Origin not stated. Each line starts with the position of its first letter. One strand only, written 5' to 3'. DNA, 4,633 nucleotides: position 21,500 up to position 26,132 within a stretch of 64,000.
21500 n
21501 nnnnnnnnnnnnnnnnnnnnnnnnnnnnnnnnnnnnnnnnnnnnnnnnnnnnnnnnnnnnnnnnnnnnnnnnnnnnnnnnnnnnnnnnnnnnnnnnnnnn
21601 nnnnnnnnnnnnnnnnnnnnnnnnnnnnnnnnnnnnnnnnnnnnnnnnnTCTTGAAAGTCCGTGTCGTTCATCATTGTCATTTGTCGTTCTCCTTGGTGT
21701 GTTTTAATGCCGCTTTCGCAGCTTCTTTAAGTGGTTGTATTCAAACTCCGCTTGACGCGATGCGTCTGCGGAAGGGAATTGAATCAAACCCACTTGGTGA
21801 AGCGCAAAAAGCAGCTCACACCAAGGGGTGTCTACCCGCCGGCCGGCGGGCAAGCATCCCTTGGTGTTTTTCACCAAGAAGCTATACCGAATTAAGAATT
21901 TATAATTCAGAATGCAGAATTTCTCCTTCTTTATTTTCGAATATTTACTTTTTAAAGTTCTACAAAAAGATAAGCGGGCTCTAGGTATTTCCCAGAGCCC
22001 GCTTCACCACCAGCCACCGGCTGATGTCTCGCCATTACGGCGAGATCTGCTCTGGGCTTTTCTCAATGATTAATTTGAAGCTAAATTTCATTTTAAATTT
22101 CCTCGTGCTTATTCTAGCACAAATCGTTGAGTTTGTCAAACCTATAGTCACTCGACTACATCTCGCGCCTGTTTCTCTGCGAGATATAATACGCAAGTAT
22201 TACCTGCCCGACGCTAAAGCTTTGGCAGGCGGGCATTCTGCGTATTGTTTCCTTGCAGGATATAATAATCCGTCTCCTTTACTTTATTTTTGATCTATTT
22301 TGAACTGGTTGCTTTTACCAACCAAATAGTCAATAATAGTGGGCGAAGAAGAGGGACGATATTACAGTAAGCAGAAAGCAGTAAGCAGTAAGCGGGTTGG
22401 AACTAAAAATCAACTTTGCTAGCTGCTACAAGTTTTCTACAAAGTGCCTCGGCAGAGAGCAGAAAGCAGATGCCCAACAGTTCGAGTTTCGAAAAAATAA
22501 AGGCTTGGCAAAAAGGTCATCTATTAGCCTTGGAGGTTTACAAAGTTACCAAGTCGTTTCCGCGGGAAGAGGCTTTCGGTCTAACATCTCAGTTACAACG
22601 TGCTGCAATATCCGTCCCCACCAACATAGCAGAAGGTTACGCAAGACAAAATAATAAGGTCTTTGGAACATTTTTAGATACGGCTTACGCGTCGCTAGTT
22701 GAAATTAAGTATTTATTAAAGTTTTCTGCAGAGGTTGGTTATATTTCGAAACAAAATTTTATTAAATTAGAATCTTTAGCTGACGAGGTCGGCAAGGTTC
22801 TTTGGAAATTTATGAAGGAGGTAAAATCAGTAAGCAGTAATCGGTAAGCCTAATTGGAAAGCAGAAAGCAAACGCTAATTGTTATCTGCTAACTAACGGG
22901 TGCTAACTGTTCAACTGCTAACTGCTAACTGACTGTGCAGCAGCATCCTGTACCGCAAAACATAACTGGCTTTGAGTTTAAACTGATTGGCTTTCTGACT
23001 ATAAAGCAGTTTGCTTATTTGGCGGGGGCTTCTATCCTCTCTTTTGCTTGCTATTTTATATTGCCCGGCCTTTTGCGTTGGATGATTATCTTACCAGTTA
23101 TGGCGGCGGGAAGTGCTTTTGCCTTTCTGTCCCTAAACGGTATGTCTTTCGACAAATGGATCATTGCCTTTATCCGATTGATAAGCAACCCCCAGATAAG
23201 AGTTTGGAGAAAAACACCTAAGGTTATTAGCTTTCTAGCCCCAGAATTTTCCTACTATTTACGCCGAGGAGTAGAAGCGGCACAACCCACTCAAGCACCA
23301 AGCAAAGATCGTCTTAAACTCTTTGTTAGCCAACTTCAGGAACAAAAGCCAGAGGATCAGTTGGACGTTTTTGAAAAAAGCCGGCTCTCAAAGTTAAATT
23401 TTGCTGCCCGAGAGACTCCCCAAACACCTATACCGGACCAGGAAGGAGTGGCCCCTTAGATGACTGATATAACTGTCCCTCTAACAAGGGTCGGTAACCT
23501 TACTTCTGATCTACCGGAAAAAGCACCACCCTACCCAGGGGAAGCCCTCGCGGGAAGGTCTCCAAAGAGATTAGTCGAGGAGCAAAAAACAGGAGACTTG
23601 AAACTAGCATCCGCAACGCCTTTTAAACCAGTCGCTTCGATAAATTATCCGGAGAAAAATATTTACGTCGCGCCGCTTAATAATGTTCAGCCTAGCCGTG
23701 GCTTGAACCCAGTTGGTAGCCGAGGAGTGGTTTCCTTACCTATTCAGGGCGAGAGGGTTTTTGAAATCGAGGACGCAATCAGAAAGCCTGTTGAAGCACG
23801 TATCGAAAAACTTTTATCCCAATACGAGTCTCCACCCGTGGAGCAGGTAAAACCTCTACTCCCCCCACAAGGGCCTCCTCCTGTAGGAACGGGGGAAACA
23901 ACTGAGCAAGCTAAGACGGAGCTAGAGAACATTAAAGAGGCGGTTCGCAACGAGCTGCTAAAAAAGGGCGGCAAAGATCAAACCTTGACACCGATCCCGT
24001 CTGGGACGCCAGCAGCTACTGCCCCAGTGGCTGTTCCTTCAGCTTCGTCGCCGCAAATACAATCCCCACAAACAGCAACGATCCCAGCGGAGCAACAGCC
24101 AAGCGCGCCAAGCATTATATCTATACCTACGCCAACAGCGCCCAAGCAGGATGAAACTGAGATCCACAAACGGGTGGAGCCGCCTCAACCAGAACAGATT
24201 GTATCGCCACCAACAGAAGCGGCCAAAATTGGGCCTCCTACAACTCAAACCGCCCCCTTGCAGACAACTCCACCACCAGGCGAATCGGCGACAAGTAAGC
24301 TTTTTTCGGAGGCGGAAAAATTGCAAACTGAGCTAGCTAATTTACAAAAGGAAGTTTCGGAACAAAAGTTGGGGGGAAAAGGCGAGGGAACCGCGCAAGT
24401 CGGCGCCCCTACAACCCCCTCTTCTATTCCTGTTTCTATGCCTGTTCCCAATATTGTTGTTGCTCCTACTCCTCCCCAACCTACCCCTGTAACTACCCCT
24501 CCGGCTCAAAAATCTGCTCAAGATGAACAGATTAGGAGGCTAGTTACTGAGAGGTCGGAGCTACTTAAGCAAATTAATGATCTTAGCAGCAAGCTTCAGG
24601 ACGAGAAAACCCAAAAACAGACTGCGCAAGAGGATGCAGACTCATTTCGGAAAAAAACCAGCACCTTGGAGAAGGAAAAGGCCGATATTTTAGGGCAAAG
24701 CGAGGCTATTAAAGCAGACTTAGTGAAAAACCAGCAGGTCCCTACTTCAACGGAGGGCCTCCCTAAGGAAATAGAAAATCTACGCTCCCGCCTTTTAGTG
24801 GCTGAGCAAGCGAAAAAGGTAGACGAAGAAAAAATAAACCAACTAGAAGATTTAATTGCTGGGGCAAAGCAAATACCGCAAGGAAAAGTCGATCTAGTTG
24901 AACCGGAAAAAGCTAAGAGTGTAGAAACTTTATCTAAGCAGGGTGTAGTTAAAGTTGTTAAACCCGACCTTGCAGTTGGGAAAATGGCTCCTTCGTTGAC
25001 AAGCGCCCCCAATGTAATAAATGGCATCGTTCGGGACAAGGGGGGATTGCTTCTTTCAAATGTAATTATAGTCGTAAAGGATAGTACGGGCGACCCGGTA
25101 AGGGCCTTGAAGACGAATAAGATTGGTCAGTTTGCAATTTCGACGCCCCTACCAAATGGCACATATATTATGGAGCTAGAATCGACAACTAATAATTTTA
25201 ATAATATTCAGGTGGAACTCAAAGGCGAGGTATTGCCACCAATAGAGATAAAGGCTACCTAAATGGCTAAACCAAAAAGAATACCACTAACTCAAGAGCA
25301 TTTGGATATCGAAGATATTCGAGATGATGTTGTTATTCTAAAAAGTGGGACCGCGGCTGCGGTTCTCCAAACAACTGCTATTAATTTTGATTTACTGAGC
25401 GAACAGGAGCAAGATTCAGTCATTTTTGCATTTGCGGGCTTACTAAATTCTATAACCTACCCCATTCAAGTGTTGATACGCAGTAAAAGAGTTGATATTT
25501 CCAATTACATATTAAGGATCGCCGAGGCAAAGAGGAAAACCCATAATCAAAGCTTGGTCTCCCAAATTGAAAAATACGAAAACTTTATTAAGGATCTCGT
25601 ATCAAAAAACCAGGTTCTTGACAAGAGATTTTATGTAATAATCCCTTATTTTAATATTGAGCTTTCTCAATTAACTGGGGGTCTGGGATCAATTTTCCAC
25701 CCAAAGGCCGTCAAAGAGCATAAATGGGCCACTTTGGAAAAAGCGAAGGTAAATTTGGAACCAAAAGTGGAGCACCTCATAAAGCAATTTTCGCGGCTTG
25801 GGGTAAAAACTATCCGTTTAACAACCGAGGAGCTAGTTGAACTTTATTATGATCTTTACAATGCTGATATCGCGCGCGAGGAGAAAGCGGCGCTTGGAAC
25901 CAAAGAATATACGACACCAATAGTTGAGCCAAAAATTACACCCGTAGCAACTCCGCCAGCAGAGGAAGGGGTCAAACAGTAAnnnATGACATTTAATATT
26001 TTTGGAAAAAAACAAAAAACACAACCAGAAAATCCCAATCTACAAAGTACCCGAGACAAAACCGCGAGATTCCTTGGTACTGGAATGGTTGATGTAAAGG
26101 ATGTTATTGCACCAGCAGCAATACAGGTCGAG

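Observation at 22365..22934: Avd-like four-helix-bundle gene flanked by short tandem repeats that recur at the island 2 edge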

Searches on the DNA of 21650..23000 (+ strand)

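Call 39: search_rna_families(source=window, start=21650, end=23000, threshold=evalue, max_evalue=1)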
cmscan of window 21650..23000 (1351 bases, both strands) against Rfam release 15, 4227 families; matches with E-value up to 1: 3.
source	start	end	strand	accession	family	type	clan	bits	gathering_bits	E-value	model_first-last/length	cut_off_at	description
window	21959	22028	-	RF00236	ctRNA_pGA1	Gene; antisense;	-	18.7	45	0.78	1-79/79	no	ctRNA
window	21877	22025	-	RF01702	Cyano-2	Gene; sRNA;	-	15.9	40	0.3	1-204/204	no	Cyano-2 RNA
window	21950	22006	+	RF02377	SurA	Gene; sRNA;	-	15.1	100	0.24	1-279/279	no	SurA sRNA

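Call 69: search_rna_families(sources=[L001, L005], threshold=gathering)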
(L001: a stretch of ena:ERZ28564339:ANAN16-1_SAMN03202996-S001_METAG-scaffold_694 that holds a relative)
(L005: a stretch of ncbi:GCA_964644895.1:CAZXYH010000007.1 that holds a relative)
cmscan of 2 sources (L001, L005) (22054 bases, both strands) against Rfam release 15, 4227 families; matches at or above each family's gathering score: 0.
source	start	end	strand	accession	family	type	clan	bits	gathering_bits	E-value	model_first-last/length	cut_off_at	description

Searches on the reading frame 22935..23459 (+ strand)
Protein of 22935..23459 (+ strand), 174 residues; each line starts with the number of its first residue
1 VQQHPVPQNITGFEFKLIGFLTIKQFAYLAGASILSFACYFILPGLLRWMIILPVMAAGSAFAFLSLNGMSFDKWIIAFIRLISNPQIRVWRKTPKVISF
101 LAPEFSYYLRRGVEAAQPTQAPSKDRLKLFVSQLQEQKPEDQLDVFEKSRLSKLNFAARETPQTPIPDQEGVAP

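Call 4: search_protein_families(library=pfam, proteins=[window:22935-23459:+], max_evalue=0.01)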
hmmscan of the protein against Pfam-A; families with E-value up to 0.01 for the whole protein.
window:22935-23459:+ (174 aa): 1 family
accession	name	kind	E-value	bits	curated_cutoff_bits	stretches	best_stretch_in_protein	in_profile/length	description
PF12666.12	PrgI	-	2.3e-13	50.9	27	1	5-90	1-90/91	PrgI family protein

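Call 31: search_protein_families(library=ncbifam, proteins=[window:22935-23459:+], max_evalue=0.001)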
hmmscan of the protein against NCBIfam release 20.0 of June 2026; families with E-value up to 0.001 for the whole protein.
window:22935-23459:+ (174 aa): 0 families

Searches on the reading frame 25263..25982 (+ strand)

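Call 4: search_protein_families(library=pfam, proteins=[window:25263-25982:+], max_evalue=0.01)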
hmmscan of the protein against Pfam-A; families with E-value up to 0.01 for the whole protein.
window:25263-25982:+ (239 aa): 1 family
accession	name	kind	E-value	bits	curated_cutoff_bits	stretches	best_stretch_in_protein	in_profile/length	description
PF09328.15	Phytochelatin_C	-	0.0055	16.7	25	1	62-128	27-92/252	Domain of unknown function (DUF1984)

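Call 31: search_protein_families(library=ncbifam, proteins=[window:25263-25982:+], max_evalue=0.001)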
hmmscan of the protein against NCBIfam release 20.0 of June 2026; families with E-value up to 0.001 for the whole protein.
window:25263-25982:+ (239 aa): 2 families
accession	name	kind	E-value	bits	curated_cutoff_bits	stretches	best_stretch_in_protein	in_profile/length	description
NF041427.1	TrsD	subfamily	4.3e-10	39.8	200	1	16-200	21-200/201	TrsD/TraD family conjugative transfer protein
NF045975.1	VirB4_plasma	equivalog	8.9e-10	36.9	590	1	27-132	121-238/894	Mbov_0397 family ICE element conjugal transfer ATPase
